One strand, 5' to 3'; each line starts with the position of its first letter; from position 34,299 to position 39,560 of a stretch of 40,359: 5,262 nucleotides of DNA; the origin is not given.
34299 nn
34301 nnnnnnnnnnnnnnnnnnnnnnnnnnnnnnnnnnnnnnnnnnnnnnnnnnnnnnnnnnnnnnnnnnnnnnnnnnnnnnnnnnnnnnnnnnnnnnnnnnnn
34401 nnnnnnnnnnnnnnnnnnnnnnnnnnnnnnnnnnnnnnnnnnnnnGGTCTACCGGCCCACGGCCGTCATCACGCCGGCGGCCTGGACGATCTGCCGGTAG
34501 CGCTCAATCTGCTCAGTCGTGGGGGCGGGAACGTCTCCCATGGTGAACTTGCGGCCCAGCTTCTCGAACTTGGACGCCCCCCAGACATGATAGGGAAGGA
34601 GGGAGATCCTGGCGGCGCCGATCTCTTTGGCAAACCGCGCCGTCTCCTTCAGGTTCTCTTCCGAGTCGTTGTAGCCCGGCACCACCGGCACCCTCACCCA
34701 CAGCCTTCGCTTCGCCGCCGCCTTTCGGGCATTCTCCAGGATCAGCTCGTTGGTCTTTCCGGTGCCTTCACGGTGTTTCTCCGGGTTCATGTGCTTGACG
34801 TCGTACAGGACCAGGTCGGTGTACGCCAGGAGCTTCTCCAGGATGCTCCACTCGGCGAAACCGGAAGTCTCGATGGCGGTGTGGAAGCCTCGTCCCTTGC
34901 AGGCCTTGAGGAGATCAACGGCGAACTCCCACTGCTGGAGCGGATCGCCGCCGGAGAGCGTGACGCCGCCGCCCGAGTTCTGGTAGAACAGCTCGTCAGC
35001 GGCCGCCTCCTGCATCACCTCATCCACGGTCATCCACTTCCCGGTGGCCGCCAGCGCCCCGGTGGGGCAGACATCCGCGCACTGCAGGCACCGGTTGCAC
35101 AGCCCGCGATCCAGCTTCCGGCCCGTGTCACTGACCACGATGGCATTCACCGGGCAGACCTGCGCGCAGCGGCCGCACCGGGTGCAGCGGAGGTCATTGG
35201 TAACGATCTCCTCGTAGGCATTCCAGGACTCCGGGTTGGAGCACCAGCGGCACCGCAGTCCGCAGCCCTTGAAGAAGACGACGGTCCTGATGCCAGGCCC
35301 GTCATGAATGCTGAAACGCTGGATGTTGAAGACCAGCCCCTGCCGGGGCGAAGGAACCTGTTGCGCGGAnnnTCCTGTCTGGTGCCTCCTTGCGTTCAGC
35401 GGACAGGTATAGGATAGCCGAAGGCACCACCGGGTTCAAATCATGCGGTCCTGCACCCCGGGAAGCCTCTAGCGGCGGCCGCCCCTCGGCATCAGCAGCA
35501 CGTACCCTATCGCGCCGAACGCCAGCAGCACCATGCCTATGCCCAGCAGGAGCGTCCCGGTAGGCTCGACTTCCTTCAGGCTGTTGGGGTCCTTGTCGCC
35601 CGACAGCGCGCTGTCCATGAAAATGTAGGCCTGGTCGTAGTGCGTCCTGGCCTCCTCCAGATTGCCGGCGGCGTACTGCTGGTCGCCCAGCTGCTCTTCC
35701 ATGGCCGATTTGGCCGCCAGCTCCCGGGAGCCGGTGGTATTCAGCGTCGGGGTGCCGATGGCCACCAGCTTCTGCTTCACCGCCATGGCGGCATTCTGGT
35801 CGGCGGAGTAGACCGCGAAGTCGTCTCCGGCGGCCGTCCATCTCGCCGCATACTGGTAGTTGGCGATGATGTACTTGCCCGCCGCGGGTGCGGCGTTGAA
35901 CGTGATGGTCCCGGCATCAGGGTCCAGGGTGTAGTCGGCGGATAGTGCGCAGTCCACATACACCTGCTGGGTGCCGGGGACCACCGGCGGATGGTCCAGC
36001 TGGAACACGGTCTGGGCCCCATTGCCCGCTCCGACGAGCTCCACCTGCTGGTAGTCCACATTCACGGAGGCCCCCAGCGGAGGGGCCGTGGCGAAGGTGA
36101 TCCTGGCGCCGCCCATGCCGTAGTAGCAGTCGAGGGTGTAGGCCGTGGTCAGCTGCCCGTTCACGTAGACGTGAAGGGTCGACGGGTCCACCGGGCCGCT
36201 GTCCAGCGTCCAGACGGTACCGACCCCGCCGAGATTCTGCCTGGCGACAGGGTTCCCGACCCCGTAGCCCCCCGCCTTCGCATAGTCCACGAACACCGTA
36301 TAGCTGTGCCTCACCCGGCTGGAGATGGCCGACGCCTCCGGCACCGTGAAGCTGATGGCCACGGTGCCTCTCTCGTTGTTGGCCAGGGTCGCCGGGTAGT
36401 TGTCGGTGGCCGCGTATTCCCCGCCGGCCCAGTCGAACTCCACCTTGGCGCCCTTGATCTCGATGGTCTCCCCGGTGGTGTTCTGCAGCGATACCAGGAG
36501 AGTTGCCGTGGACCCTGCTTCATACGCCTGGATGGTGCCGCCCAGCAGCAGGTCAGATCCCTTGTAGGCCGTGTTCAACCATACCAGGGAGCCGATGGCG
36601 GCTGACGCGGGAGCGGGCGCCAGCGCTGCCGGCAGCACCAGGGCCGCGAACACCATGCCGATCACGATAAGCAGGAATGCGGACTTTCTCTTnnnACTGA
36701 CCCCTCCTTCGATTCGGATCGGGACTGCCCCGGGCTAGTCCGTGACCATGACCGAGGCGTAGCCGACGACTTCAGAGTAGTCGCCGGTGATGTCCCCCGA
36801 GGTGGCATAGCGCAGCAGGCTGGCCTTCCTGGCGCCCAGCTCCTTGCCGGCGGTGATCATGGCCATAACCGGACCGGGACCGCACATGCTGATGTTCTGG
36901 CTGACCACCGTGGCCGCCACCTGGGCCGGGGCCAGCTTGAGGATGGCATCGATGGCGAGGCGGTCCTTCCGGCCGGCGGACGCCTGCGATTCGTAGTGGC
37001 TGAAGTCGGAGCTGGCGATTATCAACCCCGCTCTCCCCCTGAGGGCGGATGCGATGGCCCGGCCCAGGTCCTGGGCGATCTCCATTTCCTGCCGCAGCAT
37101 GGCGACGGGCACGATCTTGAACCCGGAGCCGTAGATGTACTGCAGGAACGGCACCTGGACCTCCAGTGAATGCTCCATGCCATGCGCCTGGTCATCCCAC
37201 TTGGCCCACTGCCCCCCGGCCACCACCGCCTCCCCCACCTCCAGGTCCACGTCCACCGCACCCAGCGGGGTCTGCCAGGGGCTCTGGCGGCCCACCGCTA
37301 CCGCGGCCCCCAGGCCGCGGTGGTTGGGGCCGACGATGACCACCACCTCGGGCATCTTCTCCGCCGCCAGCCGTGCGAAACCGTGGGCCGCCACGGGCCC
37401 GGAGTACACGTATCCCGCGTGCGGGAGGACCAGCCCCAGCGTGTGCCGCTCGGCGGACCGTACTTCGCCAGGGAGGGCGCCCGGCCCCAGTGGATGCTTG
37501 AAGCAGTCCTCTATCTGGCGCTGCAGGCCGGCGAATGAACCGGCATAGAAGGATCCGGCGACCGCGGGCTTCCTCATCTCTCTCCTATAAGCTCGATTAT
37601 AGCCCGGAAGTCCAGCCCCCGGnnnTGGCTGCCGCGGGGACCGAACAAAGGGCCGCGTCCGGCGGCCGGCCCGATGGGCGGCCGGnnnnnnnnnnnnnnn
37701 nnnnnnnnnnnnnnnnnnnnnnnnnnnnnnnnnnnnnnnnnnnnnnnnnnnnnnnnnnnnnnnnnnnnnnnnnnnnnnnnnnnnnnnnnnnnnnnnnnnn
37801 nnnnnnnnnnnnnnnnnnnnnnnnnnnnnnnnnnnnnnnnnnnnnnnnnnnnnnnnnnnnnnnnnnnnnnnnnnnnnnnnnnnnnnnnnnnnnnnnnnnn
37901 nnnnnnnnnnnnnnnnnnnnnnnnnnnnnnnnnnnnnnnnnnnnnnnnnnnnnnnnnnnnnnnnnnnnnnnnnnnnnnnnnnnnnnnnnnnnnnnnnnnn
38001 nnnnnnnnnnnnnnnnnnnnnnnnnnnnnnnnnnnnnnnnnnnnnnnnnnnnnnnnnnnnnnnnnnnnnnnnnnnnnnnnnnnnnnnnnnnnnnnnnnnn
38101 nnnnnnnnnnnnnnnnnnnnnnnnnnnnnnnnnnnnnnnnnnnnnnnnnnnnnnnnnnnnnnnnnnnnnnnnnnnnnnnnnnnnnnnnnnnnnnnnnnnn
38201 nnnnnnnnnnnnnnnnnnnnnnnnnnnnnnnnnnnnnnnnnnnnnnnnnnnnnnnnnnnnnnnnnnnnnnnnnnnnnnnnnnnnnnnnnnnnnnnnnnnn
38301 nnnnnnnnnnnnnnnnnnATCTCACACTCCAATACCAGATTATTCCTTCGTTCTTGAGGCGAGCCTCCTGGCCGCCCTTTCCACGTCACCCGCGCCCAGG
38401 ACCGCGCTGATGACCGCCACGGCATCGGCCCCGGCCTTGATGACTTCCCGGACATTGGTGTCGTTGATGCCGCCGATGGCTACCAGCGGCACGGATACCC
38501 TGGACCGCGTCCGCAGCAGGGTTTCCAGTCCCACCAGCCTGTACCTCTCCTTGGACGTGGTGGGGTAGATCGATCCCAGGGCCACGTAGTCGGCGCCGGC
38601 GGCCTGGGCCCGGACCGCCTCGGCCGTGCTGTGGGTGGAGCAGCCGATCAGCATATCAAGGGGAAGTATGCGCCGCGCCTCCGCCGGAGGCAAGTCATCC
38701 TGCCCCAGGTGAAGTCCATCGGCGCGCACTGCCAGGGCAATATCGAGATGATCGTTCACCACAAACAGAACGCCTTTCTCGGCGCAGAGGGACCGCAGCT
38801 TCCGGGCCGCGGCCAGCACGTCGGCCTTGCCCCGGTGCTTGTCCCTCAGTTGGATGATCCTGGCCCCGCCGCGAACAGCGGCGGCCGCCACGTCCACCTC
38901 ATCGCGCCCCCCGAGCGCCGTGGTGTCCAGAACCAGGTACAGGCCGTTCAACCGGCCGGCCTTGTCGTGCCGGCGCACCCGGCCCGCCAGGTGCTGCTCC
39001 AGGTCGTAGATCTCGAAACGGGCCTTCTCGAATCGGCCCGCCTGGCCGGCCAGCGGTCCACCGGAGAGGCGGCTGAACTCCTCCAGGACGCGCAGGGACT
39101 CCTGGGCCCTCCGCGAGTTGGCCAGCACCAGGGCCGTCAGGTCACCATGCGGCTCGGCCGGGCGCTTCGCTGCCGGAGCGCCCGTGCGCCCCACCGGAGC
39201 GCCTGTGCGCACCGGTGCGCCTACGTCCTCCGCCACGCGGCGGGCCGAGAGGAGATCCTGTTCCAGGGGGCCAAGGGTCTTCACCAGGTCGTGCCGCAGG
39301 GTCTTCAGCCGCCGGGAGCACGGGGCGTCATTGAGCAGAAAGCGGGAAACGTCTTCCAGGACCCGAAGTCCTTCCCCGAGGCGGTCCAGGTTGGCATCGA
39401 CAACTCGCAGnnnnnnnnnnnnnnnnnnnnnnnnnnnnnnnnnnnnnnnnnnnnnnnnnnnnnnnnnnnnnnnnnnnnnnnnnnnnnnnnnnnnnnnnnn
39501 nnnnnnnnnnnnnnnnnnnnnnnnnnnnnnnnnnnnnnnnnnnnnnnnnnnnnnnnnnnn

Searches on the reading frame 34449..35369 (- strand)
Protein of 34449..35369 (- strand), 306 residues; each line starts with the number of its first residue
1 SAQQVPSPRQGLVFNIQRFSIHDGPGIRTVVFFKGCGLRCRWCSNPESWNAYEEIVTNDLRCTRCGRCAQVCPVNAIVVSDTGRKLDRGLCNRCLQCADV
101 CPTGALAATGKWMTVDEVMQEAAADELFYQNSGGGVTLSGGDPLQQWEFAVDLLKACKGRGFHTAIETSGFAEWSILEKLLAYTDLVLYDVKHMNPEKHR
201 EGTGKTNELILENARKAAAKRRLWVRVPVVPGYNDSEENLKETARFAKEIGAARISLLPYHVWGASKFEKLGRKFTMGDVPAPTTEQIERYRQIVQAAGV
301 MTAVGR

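Call 69: search_protein_families(library=pfam, proteins=[window:34449-35369:-], max_evalue=0.001)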
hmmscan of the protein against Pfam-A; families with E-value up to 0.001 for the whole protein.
window:34449-35369:- (306 aa): 12 families
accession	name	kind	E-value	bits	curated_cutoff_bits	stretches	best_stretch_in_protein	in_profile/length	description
PF04055.27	Radical_SAM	-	9.9e-21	75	29.5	1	106-241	21-163/166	Radical SAM superfamily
PF00037.32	Fer4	-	1.2e-14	53.9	21.1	2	57-77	3-23/24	4Fe-4S binding domain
PF13353.11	Fer4_12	-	1.8e-13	51.4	22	2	109-200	30-124/137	4Fe-4S single cluster domain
PF13484.11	Fer4_16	-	2.4e-10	41.5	30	2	61-80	1-20/66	4Fe-4S double cluster binding domain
PF12837.12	Fer4_6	-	6.3e-10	39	25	2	58-77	5-24/24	4Fe-4S binding domain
PF12838.12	Fer4_7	-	2.1e-09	38.2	27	1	61-105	1-52/52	4Fe-4S dicluster domain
PF13187.11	Fer4_9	-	6.4e-08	33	27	1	61-105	1-51/52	4Fe-4S dicluster domain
PF13237.11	Fer4_10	-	5.4e-07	29.9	25.5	1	55-102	2-53/53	4Fe-4S dicluster domain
PF14697.11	Fer4_21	-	5.8e-06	26.8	35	1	59-104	5-55/59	4Fe-4S dicluster domain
PF12797.12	Fer4_2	-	7.6e-05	22.9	24.5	1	57-74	5-22/22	4Fe-4S binding domain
PF12800.12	Fer4_4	-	8.9e-05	23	24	0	61-74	3-16/17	4Fe-4S binding domain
PF12798.12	Fer4_3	-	0.00049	21.2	27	0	62-76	1-15/15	4Fe-4S binding domain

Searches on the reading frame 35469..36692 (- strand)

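Call 69: search_protein_families(library=pfam, proteins=[window:35469-36692:-], max_evalue=0.001)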
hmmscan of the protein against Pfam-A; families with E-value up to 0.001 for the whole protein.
window:35469-36692:- (407 aa): 1 family
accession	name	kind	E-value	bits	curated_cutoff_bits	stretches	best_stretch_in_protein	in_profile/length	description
PF09343.15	DUF2460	-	3.7e-09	36.8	30.4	1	220-312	97-204/205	Conserved hypothetical protein 2217 (DUF2460)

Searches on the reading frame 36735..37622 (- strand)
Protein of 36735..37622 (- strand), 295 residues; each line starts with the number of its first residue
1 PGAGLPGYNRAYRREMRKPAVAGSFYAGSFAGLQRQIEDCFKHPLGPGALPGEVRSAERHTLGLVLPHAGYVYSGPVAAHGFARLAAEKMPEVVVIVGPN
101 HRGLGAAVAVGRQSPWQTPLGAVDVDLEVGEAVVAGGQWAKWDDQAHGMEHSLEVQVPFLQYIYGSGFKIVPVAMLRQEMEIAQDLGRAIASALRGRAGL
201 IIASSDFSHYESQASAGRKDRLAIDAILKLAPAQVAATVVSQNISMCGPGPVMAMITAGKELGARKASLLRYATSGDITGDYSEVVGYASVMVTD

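Call 69: search_protein_families(library=pfam, proteins=[window:36735-37622:-], max_evalue=0.001)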
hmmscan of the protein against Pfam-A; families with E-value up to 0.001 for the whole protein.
window:36735-37622:- (295 aa): 1 family
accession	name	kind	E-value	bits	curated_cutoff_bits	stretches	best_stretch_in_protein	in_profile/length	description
PF01875.22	Memo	-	1e-80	271.3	27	1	18-291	1-268/269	Memo-like protein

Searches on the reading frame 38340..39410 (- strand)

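Call 69: search_protein_families(library=pfam, proteins=[window:38340-39410:-], max_evalue=0.001)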
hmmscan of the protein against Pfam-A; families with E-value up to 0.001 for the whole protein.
window:38340-39410:- (356 aa): 3 families
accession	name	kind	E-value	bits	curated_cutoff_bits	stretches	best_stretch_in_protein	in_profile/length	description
PF02581.23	TMP-TENI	-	6.4e-63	211.8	27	1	157-337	1-180/180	Thiamine monophosphate synthase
PF17792.6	ThiD2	-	9.1e-31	107.3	23.5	1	2-139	1-123/124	ThiD2 family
PF03060.21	NMO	-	9.8e-05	22.3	28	1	251-342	135-230/331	Nitronate monooxygenase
